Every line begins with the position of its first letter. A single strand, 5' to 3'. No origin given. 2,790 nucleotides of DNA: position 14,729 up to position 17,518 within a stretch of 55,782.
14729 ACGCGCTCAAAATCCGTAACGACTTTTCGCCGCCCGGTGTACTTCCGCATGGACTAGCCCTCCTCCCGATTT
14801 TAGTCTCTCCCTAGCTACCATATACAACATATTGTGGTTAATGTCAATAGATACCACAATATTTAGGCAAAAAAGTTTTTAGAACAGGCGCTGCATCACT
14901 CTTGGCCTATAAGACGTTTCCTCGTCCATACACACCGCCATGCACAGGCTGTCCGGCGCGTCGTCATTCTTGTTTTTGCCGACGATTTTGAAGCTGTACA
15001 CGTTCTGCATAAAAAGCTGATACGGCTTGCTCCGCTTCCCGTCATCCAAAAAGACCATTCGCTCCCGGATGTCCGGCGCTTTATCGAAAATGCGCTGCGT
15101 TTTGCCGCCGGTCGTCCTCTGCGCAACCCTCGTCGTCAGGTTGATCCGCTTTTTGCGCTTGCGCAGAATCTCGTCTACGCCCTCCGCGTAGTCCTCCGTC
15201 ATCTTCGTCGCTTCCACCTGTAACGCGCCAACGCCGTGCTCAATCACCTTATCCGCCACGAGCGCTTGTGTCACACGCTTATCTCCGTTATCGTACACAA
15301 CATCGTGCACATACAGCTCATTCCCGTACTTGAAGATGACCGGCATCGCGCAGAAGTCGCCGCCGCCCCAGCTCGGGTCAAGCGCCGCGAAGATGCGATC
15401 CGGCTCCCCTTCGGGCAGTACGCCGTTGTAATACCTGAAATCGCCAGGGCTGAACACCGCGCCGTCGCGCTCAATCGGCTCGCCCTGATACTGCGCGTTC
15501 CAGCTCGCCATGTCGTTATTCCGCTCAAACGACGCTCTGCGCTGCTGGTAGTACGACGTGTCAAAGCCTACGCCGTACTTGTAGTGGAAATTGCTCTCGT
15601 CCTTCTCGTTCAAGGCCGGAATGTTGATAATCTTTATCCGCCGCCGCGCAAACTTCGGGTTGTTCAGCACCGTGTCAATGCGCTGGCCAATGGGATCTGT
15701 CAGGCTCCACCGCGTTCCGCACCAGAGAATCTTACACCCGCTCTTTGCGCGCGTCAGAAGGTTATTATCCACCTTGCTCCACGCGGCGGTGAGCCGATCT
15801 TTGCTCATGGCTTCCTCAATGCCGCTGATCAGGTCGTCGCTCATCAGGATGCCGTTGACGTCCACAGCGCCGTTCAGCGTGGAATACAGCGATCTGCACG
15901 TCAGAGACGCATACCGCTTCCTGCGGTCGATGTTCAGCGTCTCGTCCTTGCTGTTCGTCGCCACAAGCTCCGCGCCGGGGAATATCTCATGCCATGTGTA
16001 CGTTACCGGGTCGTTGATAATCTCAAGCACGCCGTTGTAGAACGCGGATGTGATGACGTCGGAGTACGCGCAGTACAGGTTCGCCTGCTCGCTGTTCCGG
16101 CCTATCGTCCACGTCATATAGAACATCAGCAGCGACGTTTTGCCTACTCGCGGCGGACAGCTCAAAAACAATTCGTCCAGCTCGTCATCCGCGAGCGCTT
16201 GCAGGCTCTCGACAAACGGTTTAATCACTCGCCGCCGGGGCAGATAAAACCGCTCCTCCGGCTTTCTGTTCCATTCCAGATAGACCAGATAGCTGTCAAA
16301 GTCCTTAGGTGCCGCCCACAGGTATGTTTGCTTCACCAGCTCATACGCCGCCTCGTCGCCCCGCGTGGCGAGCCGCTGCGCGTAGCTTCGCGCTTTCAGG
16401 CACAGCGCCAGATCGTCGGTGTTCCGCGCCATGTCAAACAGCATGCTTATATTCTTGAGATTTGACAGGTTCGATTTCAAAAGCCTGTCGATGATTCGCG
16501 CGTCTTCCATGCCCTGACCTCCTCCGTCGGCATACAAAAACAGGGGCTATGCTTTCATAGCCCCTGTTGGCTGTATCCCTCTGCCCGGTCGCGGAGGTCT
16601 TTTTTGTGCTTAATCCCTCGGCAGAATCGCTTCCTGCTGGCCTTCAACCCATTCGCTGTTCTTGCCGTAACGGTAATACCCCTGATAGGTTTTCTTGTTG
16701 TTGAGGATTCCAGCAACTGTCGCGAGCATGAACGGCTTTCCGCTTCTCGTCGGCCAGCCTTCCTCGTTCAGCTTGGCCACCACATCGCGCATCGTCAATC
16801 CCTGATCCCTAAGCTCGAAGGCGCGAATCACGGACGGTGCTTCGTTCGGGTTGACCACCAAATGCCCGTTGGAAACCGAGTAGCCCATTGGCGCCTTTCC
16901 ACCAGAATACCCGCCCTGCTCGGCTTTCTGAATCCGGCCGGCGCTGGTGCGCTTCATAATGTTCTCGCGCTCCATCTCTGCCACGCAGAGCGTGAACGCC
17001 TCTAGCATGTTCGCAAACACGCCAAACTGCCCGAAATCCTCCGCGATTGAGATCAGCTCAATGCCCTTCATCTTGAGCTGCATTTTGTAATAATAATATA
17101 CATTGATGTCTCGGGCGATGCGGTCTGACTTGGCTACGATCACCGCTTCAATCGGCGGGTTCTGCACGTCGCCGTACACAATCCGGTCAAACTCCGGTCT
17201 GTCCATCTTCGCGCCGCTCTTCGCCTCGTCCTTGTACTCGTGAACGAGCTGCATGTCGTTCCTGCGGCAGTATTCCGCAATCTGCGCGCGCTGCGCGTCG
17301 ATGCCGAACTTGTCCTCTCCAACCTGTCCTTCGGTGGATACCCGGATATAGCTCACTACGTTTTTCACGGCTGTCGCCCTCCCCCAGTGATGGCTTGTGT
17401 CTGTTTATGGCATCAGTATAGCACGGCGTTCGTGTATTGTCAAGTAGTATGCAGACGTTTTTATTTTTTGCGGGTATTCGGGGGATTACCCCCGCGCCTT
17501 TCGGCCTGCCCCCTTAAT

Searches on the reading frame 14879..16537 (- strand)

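Call 65: search_protein_families(library=pfam, proteins=[window:14879-16537:-], max_evalue=0.001)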
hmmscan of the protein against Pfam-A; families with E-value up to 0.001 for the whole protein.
window:14879-16537:- (552 aa): 1 family
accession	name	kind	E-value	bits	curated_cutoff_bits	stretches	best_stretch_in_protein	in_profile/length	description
PF22530.2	Terminase-T7_RNaseH-like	-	0.00055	20.6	27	0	386-486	1-98/108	Terminase Bacteriophage T7, Ribonuclease H-like domain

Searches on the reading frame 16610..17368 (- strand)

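Call 65: search_protein_families(library=pfam, proteins=[window:16610-17368:-], max_evalue=0.001)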
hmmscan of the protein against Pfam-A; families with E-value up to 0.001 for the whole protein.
window:16610-17368:- (252 aa): 2 families
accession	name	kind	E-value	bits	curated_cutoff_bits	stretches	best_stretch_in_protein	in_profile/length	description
PF00239.26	Resolvase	-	8e-28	97.8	23.3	1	4-153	1-144/145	Resolvase, N terminal domain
PF07508.19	Recombinase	-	5.3e-11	43.1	21.1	1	174-242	1-80/102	Recombinase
